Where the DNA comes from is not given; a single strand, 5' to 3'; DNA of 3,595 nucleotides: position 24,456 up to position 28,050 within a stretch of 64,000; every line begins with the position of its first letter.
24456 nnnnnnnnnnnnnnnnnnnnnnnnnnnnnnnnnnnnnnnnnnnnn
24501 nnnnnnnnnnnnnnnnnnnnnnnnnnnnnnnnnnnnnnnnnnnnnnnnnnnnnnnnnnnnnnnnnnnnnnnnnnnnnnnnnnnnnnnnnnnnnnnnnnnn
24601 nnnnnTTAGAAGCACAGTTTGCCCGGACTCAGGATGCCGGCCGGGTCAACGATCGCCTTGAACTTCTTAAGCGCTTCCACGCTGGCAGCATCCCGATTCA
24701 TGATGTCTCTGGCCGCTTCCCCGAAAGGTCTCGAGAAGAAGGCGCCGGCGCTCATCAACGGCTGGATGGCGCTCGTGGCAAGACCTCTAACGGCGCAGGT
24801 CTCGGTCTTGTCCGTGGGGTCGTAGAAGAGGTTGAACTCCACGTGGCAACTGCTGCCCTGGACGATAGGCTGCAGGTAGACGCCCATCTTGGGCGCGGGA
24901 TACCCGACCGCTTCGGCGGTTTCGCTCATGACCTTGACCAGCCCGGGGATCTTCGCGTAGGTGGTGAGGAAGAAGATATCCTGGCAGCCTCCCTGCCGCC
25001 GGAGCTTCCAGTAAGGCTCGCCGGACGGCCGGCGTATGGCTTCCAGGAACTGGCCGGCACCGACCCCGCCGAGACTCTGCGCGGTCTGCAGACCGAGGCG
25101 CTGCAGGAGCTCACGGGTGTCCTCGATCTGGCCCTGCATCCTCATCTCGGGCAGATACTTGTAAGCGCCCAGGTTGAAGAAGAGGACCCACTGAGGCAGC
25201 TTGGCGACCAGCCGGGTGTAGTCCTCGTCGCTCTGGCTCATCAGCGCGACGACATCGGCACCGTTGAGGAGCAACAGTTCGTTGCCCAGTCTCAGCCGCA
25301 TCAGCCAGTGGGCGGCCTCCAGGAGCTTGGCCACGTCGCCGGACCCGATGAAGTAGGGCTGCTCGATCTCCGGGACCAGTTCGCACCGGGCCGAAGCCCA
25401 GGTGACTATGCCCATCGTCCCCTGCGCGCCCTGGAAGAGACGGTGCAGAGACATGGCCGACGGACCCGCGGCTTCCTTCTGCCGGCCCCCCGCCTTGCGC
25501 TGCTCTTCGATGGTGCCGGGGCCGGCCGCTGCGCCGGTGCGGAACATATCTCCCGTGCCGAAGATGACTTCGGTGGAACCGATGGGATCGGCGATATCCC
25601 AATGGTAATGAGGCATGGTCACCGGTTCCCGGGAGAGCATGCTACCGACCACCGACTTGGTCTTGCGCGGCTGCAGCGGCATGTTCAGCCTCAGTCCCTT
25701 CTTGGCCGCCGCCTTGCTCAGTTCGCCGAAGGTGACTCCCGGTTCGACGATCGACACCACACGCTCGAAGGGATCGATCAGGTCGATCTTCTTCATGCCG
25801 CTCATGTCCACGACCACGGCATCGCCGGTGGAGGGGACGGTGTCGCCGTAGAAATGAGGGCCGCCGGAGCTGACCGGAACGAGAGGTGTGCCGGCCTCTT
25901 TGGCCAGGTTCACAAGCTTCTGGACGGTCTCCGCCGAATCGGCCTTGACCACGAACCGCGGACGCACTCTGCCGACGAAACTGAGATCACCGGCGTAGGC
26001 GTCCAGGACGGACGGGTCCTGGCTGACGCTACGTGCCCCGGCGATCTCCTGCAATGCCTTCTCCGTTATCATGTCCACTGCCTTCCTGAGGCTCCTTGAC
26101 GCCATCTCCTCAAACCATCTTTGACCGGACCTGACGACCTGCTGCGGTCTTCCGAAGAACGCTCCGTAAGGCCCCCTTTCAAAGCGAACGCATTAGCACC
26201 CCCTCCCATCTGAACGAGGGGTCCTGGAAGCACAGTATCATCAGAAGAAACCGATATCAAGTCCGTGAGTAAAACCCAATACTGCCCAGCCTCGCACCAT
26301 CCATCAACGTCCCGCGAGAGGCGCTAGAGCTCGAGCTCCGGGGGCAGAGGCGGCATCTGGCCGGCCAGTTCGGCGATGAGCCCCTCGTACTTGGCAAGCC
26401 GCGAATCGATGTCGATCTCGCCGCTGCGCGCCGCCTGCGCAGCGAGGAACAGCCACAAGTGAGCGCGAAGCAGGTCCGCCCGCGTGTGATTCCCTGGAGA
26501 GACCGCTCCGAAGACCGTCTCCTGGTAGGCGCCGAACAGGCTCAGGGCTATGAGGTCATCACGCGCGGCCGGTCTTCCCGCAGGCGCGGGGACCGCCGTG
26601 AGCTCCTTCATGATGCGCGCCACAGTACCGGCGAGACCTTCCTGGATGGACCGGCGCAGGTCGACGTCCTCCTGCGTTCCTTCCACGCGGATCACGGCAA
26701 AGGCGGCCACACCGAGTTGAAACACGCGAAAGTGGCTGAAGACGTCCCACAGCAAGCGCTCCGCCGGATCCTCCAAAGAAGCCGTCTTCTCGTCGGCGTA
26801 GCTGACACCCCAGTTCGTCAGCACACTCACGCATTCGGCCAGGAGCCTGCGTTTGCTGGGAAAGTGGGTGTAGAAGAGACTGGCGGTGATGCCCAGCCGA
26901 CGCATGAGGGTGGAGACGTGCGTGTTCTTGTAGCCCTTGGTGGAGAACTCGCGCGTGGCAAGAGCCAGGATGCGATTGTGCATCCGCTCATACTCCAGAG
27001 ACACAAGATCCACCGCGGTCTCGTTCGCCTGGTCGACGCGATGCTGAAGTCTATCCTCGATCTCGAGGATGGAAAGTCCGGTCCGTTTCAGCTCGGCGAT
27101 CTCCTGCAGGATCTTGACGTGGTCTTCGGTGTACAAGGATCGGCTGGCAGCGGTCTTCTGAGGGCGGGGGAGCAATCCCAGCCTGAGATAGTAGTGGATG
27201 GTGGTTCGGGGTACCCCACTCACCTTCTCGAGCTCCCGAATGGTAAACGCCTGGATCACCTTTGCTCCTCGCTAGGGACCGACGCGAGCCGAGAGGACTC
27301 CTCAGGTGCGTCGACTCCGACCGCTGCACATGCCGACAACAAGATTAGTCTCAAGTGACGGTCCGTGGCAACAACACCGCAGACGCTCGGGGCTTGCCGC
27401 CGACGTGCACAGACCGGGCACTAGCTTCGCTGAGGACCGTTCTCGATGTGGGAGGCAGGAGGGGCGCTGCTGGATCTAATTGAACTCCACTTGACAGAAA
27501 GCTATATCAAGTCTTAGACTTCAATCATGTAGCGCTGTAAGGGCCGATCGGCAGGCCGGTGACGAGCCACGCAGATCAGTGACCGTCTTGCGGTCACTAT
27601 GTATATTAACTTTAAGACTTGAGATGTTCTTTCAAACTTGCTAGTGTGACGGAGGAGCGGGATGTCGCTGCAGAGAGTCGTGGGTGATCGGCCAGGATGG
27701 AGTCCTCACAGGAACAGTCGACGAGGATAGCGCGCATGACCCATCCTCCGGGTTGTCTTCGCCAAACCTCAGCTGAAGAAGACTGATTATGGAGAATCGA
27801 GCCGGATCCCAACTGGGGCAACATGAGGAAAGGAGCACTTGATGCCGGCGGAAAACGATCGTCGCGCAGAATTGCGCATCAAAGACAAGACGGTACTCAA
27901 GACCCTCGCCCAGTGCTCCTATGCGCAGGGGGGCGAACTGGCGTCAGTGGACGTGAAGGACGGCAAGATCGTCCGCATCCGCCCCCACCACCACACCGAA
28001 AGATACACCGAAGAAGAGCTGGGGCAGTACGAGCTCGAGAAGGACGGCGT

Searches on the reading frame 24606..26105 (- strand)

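Call 9: search_protein_families(library=pfam, proteins=[window:24606-26105:-])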
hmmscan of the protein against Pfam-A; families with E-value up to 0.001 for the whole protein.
window:24606-26105:- (499 aa): 2 families
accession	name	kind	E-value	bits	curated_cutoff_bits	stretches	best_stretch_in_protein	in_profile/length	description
PF01565.28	FAD_binding_4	-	3.8e-17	62.7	26.4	1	49-190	1-138/139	FAD binding domain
PF02913.24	FAD-oxidase_C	-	0.00094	19.4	21.2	0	471-497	222-248/248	FAD linked oxidases, C-terminal domain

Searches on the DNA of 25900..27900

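Call 60: search_rna_families(source=window, start=25900, end=27900, threshold=evalue, max_evalue=1)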
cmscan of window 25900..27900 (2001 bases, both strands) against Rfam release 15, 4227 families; matches with E-value up to 1: 0.
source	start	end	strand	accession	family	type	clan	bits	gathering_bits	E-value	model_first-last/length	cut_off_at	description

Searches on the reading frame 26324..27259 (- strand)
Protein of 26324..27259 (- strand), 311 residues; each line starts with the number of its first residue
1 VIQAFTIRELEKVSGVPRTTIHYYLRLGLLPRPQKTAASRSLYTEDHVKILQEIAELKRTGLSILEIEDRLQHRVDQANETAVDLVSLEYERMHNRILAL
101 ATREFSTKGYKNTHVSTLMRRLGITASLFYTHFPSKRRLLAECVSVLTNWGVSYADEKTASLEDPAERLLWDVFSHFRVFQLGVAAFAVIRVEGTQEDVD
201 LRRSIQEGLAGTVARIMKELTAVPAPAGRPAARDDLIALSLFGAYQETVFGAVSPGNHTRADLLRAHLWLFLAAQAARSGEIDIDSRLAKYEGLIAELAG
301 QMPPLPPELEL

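Call 9: search_protein_families(library=pfam, proteins=[window:26324-27259:-])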
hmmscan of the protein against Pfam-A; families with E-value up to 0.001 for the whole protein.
window:26324-27259:- (311 aa): 3 families
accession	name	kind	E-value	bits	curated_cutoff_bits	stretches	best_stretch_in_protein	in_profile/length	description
PF13411.12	MerR_1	-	1.2e-14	54.6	21.6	1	5-72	1-67/69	MerR HTH family regulatory protein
PF00440.29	TetR_N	-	7.3e-14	51.7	24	1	97-143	1-47/47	Bacterial regulatory proteins, tetR family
PF00376.29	MerR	-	1.6e-07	31.5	28.2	1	6-43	1-38/38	MerR family regulatory protein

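Call 42: find_homologous_proteins(query=window:26324-27259:-)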
Query window:26324-27259:- (311 aa): 197 proteins with E <= 0.001 among 8000 candidates; the best 120 are listed.
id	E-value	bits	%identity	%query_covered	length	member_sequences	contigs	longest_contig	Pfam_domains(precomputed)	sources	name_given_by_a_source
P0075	5.3e-191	651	96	100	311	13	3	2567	PF00376.30,PF13411.13,PF00440.30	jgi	jgi:DNA-binding transcriptional MerR regulator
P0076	5.8e-158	543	79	100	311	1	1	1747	PF00376.30,PF13411.13,PF00440.30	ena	-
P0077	9.8e-150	516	77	100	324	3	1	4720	PF00376.30,PF13411.13,PF00440.30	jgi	jgi:DNA-binding transcriptional MerR regulator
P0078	3.2e-147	507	75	97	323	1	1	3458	PF00376.30,PF13411.13,PF00440.30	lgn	-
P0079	1.6e-144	499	74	100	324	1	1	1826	PF00376.30,PF13411.13,PF00440.30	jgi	jgi:DNA-binding transcriptional MerR regulator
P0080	2.8e-143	495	74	100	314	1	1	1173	PF00376.30,PF13411.13,PF00440.30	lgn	-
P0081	3.7e-143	494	73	100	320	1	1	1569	PF00376.30,PF13411.13,PF00440.30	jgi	jgi:DNA-binding transcriptional MerR regulator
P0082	2.6e-142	491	72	100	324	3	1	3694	PF00376.30,PF13411.13,PF00440.30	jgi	jgi:DNA-binding transcriptional MerR regulator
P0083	8.6e-142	490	72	100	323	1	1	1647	PF00376.30,PF13411.13,PF00440.30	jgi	-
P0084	1.9e-141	489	73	100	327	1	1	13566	PF00376.30,PF13411.13,PF00440.30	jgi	jgi:DNA-binding transcriptional MerR regulator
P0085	1.4e-140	486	71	100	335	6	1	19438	PF00376.30,PF13411.13,PF00440.30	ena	-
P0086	3.7e-140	484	72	100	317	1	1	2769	PF00376.30,PF13411.13,PF00440.30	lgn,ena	-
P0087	6.5e-140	484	71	100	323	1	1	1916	PF00376.30,PF13411.13,PF00440.30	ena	-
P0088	2.4e-137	475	72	99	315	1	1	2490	PF00376.30,PF13411.13,PF00440.30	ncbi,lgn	-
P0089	4.3e-137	474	70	100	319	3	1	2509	PF00376.30,PF13411.13,PF00440.30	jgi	jgi:DNA-binding transcriptional MerR regulator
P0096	4.0e-133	461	70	100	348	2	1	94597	PF00376.30,PF13411.13,PF00440.30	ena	-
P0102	3.1e-130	452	67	95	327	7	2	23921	PF00376.30,PF13411.13,PF00440.30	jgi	jgi:AcrR family transcriptional regulator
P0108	1.8e-127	443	65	96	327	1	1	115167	PF00376.30,PF13411.13,PF00440.30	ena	-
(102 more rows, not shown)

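Call 43: find_encoding_contigs(protein=P0084, flank=3000, max_places=1)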
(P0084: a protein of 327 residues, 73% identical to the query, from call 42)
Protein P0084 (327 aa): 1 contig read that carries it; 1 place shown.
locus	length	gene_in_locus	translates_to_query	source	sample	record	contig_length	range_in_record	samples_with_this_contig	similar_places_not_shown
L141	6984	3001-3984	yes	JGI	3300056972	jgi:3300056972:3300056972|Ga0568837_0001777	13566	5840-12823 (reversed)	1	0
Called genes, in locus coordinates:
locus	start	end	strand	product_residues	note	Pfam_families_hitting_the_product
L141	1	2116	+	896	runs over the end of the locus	PF00384:Molybdopterin, PF01568:Molydop_binding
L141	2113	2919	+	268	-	PF13247:Fer4_11, PF12838:Fer4_7 (weak), PF13187:Fer4_9 (weak), PF13237:Fer4_10 (weak), PF12837:Fer4_6 (weak), PF13237:Fer4_10 (weak), PF00037:Fer4 (weak), PF13620:CarboxypepD_reg, +1 more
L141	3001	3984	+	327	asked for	PF00376:MerR, PF13411:MerR_1, PF00440:TetR_N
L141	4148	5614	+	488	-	PF01565:FAD_binding_4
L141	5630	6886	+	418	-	PF13183:Fer4_8, PF02754:CCG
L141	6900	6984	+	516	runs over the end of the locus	PF01565:FAD_binding_4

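Call 44: find_encoding_contigs(protein=P0085, flank=3000, max_places=1)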
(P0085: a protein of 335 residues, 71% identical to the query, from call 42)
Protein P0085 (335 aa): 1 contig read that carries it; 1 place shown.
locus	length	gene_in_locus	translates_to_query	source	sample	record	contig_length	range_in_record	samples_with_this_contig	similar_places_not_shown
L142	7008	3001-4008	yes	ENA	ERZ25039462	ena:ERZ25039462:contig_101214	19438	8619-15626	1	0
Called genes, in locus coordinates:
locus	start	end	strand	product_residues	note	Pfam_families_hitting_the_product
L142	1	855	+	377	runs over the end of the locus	PF00384:Molybdopterin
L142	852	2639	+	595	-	PF00384:Molybdopterin (weak), PF01568:Molydop_binding, PF12838:Fer4_7 (faint), PF13247:Fer4_11, PF00037:Fer4 (weak), PF12797:Fer4_2 (weak), PF12837:Fer4_6 (weak), PF13237:Fer4_10 (weak), +1 more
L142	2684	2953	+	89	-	PF13620:CarboxypepD_reg, PF13715:CarbopepD_reg_2 (weak)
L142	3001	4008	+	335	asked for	PF00376:MerR (weak), PF13411:MerR_1, PF00440:TetR_N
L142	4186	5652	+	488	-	PF01565:FAD_binding_4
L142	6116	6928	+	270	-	PF02754:CCG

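Call 45: find_encoding_contigs(protein=P0096, flank=3000, max_places=1)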
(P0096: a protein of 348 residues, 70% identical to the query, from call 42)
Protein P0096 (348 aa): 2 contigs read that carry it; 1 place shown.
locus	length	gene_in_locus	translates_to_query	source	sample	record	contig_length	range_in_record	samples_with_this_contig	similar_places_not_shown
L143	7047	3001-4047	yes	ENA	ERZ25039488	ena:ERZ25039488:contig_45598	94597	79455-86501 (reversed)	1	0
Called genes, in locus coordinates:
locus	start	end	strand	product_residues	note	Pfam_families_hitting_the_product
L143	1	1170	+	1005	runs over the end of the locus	PF21423:AhtL-like_1st, PF00384:Molybdopterin, PF01568:Molydop_binding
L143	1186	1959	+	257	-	PF09339:HTH_IclR, PF12802:MarR_2 (weak), PF13412:HTH_24 (weak), PF01614:IclR_C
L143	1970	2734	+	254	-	PF00106:adh_short, PF08659:KR, PF13561:adh_short_C2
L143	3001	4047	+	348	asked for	PF00376:MerR, PF13411:MerR_1, PF00440:TetR_N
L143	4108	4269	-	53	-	PF00485:PRK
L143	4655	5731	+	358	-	-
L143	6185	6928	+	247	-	-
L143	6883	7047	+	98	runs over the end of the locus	-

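Call 46: find_encoding_contigs(protein=P0108, flank=3000, max_places=1)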
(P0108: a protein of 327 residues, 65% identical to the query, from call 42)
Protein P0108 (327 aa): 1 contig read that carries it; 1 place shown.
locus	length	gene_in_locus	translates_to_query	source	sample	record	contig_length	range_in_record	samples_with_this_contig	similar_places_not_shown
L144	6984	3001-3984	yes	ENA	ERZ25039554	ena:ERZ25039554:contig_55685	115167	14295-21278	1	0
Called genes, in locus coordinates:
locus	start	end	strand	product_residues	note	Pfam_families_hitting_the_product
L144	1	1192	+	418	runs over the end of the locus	PF13183:Fer4_8, PF02754:CCG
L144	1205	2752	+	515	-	PF01565:FAD_binding_4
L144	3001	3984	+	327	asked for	PF00376:MerR (weak), PF13411:MerR_1, PF00440:TetR_N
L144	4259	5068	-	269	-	PF23441:SDR (weak), PF00106:adh_short, PF08659:KR, PF13561:adh_short_C2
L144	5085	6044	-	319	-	PF01210:NAD_Gly3P_dh_N (faint), PF02737:3HCDH_N, PF03446:NAD_binding_2 (weak), PF00725:3HCDH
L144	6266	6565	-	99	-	PF00903:Glyoxalase (weak), PF13669:Glyoxalase_4 (weak)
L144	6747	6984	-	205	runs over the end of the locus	PF01558:POR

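Call 55: find_encoding_contigs(protein=P0075, flank=2500, max_places=3)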
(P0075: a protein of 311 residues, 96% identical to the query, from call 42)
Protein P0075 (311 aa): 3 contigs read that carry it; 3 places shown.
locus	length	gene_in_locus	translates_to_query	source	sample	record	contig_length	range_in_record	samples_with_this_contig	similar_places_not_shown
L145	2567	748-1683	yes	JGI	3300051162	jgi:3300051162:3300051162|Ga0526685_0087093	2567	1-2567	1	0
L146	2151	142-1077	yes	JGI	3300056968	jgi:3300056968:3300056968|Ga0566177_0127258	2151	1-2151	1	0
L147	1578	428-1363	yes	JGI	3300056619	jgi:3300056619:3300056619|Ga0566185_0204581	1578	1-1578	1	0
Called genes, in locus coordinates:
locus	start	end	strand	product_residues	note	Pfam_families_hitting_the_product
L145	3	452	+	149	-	?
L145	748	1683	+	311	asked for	PF00376:MerR, PF13411:MerR_1, PF00440:TetR_N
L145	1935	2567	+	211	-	?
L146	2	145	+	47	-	?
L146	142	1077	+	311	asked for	PF00376:MerR, PF13411:MerR_1, PF00440:TetR_N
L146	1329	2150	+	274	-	?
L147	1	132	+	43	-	?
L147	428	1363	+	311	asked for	PF00376:MerR, PF13411:MerR_1, PF00440:TetR_N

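Call 56: find_encoding_contigs(protein=P0077, flank=2500, max_places=2)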
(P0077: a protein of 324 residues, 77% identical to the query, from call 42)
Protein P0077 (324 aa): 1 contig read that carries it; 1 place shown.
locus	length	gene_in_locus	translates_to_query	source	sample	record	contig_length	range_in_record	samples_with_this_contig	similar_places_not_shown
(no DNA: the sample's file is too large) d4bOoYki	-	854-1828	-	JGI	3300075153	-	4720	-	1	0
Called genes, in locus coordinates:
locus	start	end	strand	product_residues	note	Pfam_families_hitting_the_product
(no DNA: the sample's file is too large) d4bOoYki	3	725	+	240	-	?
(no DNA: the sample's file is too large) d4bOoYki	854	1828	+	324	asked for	PF00376:MerR, PF13411:MerR_1, PF00440:TetR_N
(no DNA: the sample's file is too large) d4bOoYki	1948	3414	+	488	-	PF01565:FAD_binding_4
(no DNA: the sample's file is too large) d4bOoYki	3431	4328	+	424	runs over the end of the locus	PF13183:Fer4_8 (weak), PF02754:CCG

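Call 70: find_encoding_contigs(protein=P0084, flank=8000, max_places=1)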
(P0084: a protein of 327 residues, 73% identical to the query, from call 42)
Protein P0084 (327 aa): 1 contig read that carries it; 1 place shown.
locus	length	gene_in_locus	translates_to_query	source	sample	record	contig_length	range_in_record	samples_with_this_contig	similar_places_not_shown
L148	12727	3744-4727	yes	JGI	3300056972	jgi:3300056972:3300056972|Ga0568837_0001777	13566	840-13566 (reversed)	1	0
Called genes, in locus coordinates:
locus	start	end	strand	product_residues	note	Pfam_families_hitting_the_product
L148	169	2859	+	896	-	PF00384:Molybdopterin, PF01568:Molydop_binding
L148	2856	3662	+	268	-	PF13247:Fer4_11, PF12838:Fer4_7 (weak), PF13187:Fer4_9 (weak), PF13237:Fer4_10 (weak), PF12837:Fer4_6 (weak), PF13237:Fer4_10 (weak), PF00037:Fer4 (weak), PF13620:CarboxypepD_reg, +1 more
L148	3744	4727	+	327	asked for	PF00376:MerR, PF13411:MerR_1, PF00440:TetR_N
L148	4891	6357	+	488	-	PF01565:FAD_binding_4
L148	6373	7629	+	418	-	PF13183:Fer4_8, PF02754:CCG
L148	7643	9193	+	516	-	PF01565:FAD_binding_4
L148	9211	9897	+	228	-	PF00970:FAD_binding_6 (weak), PF00175:NAD_binding_1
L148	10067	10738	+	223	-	PF00440:TetR_N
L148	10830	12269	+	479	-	PF13458:Peripla_BP_6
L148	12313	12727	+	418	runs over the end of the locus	?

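Call 71: find_encoding_contigs(protein=P0102, flank=8000, max_places=1)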
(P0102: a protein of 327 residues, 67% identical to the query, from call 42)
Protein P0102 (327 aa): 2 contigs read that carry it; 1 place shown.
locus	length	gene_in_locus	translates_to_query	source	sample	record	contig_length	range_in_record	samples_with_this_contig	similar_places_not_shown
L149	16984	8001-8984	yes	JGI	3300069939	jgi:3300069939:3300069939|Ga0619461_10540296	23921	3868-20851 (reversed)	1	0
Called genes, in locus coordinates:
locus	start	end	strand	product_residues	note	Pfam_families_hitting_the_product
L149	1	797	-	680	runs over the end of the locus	PF00664:ABC_membrane, PF00005:ABC_tran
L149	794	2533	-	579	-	PF00664:ABC_membrane, PF00005:ABC_tran, PF02463:SMC_N (faint)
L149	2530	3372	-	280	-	PF01047:MarR, PF12802:MarR_2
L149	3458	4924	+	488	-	PF01565:FAD_binding_4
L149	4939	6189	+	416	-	PF13183:Fer4_8 (weak), PF02754:CCG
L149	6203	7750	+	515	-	PF01565:FAD_binding_4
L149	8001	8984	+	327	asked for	PF00376:MerR (weak), PF13411:MerR_1, PF00440:TetR_N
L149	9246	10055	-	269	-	PF00106:adh_short, PF08659:KR, PF23441:SDR, PF13561:adh_short_C2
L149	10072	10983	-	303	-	PF02737:3HCDH_N, PF00725:3HCDH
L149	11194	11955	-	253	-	PF18232:Chalcone_N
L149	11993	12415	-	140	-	PF00903:Glyoxalase, PF13468:Glyoxalase_3, PF13669:Glyoxalase_4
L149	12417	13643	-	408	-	PF06779:MFS_4, PF07690:MFS_1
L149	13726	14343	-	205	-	PF01558:POR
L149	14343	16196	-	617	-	PF01855:POR_N, PF12837:Fer4_6 (faint), PF00037:Fer4 (faint), PF02775:TPP_enzyme_C, PF12797:Fer4_2 (faint), PF12838:Fer4_7 (weak), PF14697:Fer4_21 (faint)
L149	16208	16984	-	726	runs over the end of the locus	PF08442:ATP-grasp_2 (weak), PF13549:ATP-grasp_5, PF13380:CoA_binding_2, PF13607:Succ_CoA_lig, PF19045:Ligase_CoA_2 (weak)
